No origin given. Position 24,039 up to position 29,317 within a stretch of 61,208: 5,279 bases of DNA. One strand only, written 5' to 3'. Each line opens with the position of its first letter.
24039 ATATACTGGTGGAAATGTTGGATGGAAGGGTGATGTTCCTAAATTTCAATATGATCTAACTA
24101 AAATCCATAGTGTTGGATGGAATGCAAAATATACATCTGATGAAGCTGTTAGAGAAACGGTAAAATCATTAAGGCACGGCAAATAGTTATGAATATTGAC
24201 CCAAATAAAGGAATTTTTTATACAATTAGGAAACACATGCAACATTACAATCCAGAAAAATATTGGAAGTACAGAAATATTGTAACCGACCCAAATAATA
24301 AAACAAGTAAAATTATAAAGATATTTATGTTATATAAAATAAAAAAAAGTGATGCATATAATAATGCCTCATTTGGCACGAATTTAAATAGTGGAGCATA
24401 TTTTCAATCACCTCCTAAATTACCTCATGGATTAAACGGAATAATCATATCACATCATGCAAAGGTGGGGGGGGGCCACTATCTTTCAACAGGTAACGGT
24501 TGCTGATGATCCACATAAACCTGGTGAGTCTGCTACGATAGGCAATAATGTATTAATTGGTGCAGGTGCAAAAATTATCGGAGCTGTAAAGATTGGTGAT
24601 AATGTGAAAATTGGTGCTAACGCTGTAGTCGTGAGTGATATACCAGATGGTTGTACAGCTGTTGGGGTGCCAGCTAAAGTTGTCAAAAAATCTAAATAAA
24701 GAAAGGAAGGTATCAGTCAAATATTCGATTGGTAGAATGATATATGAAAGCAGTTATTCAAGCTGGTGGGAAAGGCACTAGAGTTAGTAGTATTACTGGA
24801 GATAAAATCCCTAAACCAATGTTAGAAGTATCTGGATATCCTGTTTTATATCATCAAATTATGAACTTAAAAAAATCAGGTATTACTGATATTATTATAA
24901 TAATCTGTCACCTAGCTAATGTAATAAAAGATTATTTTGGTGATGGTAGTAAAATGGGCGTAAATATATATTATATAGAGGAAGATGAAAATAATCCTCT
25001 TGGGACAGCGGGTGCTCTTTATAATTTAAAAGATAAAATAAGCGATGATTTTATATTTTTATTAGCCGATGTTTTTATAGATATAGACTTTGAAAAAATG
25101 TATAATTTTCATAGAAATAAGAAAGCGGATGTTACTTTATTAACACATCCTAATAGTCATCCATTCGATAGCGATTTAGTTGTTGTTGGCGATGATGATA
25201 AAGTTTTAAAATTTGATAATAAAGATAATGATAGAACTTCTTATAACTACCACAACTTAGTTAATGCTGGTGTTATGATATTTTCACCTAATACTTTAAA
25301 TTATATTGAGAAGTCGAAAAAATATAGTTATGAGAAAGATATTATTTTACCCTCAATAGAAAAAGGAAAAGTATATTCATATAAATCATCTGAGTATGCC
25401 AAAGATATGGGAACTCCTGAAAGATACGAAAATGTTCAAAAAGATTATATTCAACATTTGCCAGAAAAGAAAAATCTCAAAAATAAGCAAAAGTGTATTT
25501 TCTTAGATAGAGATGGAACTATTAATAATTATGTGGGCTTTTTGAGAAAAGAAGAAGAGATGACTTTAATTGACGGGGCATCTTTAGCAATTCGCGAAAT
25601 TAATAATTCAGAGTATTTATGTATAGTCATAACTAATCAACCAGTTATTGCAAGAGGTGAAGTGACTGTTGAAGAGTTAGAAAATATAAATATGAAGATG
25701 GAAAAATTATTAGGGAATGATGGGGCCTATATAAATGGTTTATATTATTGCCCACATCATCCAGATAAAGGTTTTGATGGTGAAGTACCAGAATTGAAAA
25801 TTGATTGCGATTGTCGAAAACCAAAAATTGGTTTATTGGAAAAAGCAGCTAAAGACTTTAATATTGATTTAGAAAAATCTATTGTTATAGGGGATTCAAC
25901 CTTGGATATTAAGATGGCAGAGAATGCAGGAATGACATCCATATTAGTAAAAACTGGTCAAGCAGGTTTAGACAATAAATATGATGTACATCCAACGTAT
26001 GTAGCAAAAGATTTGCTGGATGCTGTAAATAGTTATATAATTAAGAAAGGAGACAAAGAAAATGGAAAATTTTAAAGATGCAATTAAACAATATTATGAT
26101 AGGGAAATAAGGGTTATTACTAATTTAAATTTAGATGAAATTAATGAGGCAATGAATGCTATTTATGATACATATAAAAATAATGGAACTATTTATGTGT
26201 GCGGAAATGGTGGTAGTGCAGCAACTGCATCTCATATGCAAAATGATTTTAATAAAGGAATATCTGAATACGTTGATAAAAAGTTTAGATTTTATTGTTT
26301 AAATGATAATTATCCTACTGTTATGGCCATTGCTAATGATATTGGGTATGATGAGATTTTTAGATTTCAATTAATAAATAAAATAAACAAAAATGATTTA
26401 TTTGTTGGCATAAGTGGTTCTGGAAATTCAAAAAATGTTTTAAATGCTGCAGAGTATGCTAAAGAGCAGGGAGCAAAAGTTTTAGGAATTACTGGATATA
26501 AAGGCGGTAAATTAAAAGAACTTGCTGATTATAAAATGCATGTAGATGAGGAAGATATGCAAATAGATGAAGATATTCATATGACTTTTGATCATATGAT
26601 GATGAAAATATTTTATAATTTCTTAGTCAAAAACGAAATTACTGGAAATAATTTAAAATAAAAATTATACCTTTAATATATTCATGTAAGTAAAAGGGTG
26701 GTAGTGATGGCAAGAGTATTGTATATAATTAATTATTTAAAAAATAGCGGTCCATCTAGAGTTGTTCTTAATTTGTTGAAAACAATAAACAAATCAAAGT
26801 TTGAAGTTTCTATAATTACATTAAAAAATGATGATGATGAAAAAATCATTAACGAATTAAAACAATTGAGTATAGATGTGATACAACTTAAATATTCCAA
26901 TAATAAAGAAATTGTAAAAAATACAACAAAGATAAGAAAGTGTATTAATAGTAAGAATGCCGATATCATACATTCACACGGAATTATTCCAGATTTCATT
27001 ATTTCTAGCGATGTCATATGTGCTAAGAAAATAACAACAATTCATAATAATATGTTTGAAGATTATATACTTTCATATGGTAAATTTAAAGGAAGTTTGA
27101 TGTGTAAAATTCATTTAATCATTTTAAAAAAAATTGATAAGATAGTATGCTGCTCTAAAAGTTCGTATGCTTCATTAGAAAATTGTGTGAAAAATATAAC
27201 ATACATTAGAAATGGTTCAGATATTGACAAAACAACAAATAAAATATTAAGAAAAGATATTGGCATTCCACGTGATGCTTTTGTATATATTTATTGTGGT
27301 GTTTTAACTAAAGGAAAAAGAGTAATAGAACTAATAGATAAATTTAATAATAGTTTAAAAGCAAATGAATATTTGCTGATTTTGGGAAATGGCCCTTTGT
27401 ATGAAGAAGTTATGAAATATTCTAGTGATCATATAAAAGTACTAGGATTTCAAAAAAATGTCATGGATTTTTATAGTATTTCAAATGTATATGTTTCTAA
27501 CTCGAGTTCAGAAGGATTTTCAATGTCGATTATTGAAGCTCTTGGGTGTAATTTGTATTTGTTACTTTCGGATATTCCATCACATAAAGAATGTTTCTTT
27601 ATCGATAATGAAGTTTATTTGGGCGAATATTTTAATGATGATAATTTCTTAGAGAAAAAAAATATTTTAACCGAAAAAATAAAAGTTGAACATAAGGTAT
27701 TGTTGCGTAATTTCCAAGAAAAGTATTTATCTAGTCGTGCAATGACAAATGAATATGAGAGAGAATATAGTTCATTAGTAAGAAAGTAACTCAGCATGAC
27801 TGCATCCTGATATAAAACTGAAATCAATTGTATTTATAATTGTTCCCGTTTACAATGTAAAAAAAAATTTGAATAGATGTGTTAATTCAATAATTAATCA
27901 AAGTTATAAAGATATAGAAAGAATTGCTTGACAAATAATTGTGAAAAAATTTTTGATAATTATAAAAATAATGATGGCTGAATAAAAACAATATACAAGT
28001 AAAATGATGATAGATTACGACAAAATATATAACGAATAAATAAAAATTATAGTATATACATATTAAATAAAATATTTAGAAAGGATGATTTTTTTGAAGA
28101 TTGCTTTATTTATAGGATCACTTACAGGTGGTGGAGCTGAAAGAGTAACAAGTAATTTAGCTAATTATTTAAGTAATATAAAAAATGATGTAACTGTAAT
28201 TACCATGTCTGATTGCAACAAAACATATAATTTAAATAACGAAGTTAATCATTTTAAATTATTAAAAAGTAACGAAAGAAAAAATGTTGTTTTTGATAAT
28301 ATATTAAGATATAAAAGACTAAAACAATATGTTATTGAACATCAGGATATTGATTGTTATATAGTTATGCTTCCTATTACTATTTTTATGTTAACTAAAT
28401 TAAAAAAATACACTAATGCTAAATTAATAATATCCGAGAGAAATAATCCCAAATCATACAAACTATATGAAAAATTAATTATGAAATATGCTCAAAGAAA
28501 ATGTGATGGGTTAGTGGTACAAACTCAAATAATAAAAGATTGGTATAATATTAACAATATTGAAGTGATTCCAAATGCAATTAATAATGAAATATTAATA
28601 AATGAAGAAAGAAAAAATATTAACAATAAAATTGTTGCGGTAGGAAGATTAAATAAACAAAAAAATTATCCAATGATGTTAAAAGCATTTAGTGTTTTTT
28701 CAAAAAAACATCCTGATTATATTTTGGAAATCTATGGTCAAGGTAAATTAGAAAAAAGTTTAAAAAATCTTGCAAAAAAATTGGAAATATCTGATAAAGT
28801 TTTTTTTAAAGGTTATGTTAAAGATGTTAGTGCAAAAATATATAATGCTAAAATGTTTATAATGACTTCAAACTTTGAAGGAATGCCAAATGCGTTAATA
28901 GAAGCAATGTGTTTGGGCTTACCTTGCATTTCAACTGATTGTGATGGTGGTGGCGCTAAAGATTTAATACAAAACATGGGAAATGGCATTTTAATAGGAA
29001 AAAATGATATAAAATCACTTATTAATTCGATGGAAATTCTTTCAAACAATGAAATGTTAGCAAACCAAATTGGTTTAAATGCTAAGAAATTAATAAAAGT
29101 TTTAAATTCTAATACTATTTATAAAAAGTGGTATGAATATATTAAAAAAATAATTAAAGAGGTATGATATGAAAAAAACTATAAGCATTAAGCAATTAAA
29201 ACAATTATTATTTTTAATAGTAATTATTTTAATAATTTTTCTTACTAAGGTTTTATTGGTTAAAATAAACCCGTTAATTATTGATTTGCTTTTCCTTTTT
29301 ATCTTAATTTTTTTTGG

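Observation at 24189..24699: Capsule O-acetyltransferase gene interrupted by a G9 tract: candidate phase-variable OFF state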

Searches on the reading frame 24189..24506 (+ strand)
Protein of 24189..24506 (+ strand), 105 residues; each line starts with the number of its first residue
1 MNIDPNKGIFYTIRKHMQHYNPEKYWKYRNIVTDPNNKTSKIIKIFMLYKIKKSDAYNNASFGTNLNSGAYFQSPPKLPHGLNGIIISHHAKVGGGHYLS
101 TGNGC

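Call 12: find_encoding_contigs(protein=window:24189-24506:+, flank=3000, max_places=10)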
Protein window:24189-24506:+ (105 aa): no gene with exactly this product is on record in the collection.

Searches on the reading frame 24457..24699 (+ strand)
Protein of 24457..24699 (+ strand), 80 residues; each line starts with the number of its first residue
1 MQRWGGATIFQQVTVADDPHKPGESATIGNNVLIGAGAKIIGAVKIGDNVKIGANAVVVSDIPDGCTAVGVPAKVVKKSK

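Call 24: find_encoding_contigs(protein=window:24457-24699:+, flank=1500, max_places=10)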
Protein window:24457-24699:+ (80 aa): 6 contigs read that carry it; 1 place shown.
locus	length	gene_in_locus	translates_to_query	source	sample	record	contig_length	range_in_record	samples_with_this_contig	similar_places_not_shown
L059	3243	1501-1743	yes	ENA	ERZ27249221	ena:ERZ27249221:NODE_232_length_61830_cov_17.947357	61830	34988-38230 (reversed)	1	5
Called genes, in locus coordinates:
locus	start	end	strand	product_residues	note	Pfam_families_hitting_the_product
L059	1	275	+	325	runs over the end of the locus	PF00288:GHMP_kinases_N, PF08544:GHMP_kinases_C (weak)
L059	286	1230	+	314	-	PF00106:adh_short (faint), PF01073:3Beta_HSD, PF01370:Epimerase, PF02719:Polysacc_synt_2, PF04321:RmlD_sub_bind, PF13460:NAD_binding_10, PF16363:GDP_Man_Dehyd, PF07993:NAD_binding_4 (weak)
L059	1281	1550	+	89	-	-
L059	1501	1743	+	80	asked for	PF00132:Hexapep, PF14602:Hexapep_2 (weak)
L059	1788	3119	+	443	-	PF00483:NTP_transferase, PF12804:NTP_transf_3, PF00702:Hydrolase (weak), PF13242:Hydrolase_like, PF13419:HAD_2 (weak)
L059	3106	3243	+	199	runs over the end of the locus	PF13580:SIS_2, PF01380:SIS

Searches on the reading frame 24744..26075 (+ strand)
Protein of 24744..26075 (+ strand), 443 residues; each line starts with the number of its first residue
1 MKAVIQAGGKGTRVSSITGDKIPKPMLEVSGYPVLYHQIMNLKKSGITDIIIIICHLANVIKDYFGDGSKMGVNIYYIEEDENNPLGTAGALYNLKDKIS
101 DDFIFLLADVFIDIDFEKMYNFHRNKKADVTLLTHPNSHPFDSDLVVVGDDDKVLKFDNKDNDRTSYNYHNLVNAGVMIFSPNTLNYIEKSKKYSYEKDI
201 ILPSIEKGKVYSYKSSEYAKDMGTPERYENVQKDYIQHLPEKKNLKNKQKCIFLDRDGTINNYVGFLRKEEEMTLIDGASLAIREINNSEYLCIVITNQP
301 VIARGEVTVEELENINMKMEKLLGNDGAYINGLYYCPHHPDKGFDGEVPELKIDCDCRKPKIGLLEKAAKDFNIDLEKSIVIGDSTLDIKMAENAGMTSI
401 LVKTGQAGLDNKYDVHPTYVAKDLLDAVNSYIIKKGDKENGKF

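Call 8: search_protein_families(library=pfam, proteins=[window:24744-26075:+])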
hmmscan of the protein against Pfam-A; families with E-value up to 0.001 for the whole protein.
window:24744-26075:+ (443 aa): 6 families
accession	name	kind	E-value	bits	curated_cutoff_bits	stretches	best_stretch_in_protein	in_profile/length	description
PF00483.29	NTP_transferase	-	1.2e-32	113.8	21.2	1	2-236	1-243/245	Nucleotidyl transferase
PF13242.12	Hydrolase_like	-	1.9e-17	63.4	22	1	357-427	2-75/75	HAD-hyrolase-like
PF13419.12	HAD_2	-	2.2e-09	38.1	23.8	1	355-402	131-178/178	Haloacid dehalogenase-like hydrolase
PF12804.13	NTP_transf_3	-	6.8e-08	33.3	27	1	3-139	1-127/160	MobA-like NTP transferase domain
PF00702.32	Hydrolase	-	5.7e-07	30.5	26.4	1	217-396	49-191/191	haloacid dehalogenase-like hydrolase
PF08645.17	PNK3P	-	7.7e-05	22.9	22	1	281-386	36-127/161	Polynucleotide kinase 3 phosphatase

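Call 23: find_encoding_contigs(protein=window:24744-26075:+, flank=3000, max_places=10)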
Protein window:24744-26075:+ (443 aa): 7 contigs read that carry it; 2 places shown.
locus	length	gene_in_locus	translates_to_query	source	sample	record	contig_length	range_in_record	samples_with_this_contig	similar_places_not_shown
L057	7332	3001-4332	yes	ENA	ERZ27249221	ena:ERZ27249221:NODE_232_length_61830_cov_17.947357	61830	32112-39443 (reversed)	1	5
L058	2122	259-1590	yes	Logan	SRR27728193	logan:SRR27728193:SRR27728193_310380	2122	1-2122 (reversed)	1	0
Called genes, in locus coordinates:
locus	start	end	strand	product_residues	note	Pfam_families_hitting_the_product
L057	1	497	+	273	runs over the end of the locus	PF00535:Glycos_transf_2, PF10111:Glyco_tranf_2_2 (weak)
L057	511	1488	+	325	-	PF00288:GHMP_kinases_N, PF08544:GHMP_kinases_C (weak)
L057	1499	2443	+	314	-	PF00106:adh_short (faint), PF01073:3Beta_HSD, PF01370:Epimerase, PF02719:Polysacc_synt_2, PF04321:RmlD_sub_bind, PF13460:NAD_binding_10, PF16363:GDP_Man_Dehyd, PF07993:NAD_binding_4 (weak)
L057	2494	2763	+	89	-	-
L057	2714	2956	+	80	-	PF00132:Hexapep, PF14602:Hexapep_2 (weak)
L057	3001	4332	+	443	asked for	PF00483:NTP_transferase, PF12804:NTP_transf_3, PF00702:Hydrolase (weak), PF13242:Hydrolase_like, PF13419:HAD_2 (weak)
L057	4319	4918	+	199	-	PF13580:SIS_2, PF01380:SIS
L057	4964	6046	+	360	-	PF13477:Glyco_trans_4_2 (weak), PF13439:Glyco_transf_4, PF00534:Glycos_transf_1, PF13692:Glyco_trans_1_4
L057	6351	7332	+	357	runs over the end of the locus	PF13439:Glyco_transf_4, PF00534:Glycos_transf_1, PF13692:Glyco_trans_1_4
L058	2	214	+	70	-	?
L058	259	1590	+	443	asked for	PF00483:NTP_transferase, PF12804:NTP_transf_3, PF00702:Hydrolase (weak), PF13242:Hydrolase_like, PF13419:HAD_2 (weak)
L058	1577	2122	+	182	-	?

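Call 57: search_protein_families(library=ncbifam, proteins=[window:24744-26075:+], max_evalue=1e-10)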
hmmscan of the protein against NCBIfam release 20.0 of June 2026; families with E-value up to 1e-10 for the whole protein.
window:24744-26075:+ (443 aa): 24 families
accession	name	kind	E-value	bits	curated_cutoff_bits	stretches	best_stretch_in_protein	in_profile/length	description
NF006506.0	PRK08942.1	equivalog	1e-48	165.2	178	1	248-430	2-176/182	D-glycero-beta-D-manno-heptose 1,7-bisphosphate 7-phosphatase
NF052502.1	man1P_GTase_Rv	exception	4.5e-45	154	440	1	2-260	2-255/352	mannose-1-phosphate guanylyltransferase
TIGR00213.1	GmhB_yaeD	subfamily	2.9e-36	124.8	149.6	1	250-410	2-158/176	D-glycero-beta-D-manno-heptose 1,7-bisphosphate 7-phosphatase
TIGR01656.1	Histidinol-ppas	subfamily_domain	3.7e-35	121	84.15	1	250-401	1-145/149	histidinol-phosphate phosphatase domain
TIGR03992.1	Arch_glmU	subfamily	1.3e-34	119.8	292.1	1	1-241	1-233/393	bifunctional sugar-1-phosphate nucleotidylyltransferase/acetyltransferase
NF045761.1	NAMPUrTaseMurU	equivalog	6.1e-32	111.3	250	1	1-232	1-224/226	N-acetylmuramate alpha-1-phosphate uridylyltransferase MurU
TIGR01662.1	HAD-SF-IIIA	subfamily_domain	3e-31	108.4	44.6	1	250-404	1-140/141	HAD-IIIA family hydrolase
NF041313.1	UDPGP_AglF_Halo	equivalog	1e-26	93.8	400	1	1-228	1-227/234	UTP--glucose-1-phosphate uridylyltransferase AglF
NF005264.0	PRK06769.1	equivalog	1.1e-26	93.7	217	1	248-433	3-172/175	HAD-IIIA family hydrolase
NF050049.1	HBPPhtaseGmhB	domain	5.3e-25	88.2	250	1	248-406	2-147/171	D-glycero-alpha-D-manno-heptose-1,7-bisphosphate 7-phosphatase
TIGR02623.1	G1P_cyt_trans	equivalog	2.3e-24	86.3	300.25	1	1-224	1-234/255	glucose-1-phosphate cytidylyltransferase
TIGR01208.1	rmlA_long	equivalog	6.2e-24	84.5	320.25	1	2-233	1-232/353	glucose-1-phosphate thymidylyltransferase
NF049965.1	GlMnHpPGnyltfHddC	equivalog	1.9e-23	83.3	300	1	1-232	1-218/221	D-glycero-D-manno-heptose 1-phosphate guanosyltransferase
NF003670.0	PRK05293.1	equivalog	1.8e-19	69.9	470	1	3-289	7-310/382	glucose-1-phosphate adenylyltransferase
TIGR01261.1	hisB_Nterm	equivalog_domain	5e-19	68.4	140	1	249-406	1-150/161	histidinol-phosphatase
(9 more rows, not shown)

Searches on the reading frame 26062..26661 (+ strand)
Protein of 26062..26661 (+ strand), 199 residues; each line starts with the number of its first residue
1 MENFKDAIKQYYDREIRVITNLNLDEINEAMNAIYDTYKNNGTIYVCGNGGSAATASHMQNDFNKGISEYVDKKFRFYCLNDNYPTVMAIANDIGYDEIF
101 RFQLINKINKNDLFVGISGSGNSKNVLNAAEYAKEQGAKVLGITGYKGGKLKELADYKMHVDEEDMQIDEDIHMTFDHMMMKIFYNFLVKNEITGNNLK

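Call 8: search_protein_families(library=pfam, proteins=[window:26062-26661:+])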
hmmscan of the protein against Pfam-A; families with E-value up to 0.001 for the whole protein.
window:26062-26661:+ (199 aa): 2 families
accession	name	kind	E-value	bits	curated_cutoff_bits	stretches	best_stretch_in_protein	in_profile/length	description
PF13580.11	SIS_2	-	5.5e-23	82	27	1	17-145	11-138/138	SIS domain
PF01380.27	SIS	-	5.1e-15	55.9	25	1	92-164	35-107/131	SIS domain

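Call 57: search_protein_families(library=ncbifam, proteins=[window:26062-26661:+], max_evalue=1e-10)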
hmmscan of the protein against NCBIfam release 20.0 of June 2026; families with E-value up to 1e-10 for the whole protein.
window:26062-26661:+ (199 aa): 7 families
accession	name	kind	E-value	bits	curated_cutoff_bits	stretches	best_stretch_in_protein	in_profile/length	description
TIGR00441.1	gmhA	equivalog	4e-34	117.9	209.45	1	34-182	4-151/154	D-sedoheptulose 7-phosphate isomerase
NF010546.0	PRK13936.1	equivalog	3.8e-27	95.3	276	1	21-182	23-186/197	phosphoheptose isomerase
NF001628.0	PRK00414.1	equivalog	2.3e-26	92.6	265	1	21-184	24-186/192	D-sedoheptulose 7-phosphate isomerase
NF010547.0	PRK13938.1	equivalog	1.3e-22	80.4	320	1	29-180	29-183/196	D-sedoheptulose 7-phosphate isomerase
NF008138.0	PRK10886.1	equivalog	2.4e-15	56.7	352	1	25-155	25-154/196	DnaA initiator-associating protein DiaA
TIGR03127.2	RuMP_HxlB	equivalog_domain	2.7e-12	46.9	160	1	107-170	69-131/178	6-phospho-3-hexuloisomerase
NF002805.0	PRK02947.1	subfamily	7.5e-11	41.7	135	0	107-146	104-143/247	sugar isomerase domain-containing protein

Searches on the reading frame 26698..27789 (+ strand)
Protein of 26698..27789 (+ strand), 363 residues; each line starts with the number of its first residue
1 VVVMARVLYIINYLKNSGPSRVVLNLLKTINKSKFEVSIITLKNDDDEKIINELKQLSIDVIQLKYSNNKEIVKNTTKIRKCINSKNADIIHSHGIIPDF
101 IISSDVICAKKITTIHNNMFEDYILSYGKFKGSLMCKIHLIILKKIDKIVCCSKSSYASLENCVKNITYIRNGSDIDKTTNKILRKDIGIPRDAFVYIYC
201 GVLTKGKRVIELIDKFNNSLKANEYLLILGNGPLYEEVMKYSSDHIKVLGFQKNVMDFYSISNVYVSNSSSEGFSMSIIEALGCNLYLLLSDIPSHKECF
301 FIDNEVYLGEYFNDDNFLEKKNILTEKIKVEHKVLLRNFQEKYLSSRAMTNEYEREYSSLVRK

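Call 8: search_protein_families(library=pfam, proteins=[window:26698-27789:+])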
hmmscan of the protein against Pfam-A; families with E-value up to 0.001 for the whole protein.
window:26698-27789:+ (363 aa): 4 families
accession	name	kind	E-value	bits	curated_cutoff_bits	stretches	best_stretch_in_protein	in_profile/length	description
PF00534.26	Glycos_transf_1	-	1.6e-15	57.5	26.4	1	183-300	4-131/172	Glycosyl transferases group 1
PF13439.12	Glyco_transf_4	-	1.7e-14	54.7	28.5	1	18-177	3-169/170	Glycosyltransferase Family 4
PF13692.12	Glyco_trans_1_4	-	2.5e-12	47.7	27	1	196-298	3-113/142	Glycosyl transferases group 1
PF13477.12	Glyco_trans_4_2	-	6.1e-07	30.1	23.4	1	13-151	4-137/139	Glycosyl transferase 4-like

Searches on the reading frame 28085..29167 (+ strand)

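Call 29: search_protein_families(library=pfam, proteins=[window:28085-29167:+], max_evalue=0.00001)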
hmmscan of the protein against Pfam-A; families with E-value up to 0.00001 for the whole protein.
window:28085-29167:+ (360 aa): 3 families
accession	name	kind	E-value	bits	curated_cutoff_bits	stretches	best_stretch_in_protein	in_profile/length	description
PF00534.26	Glycos_transf_1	-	2.4e-37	128.5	26.4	1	178-335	13-171/172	Glycosyl transferases group 1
PF13692.12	Glyco_trans_1_4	-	1e-29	104.1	27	1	181-321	2-141/142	Glycosyl transferases group 1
PF13439.12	Glyco_transf_4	-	6.4e-09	36.5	28.5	1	16-167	2-167/170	Glycosyltransferase Family 4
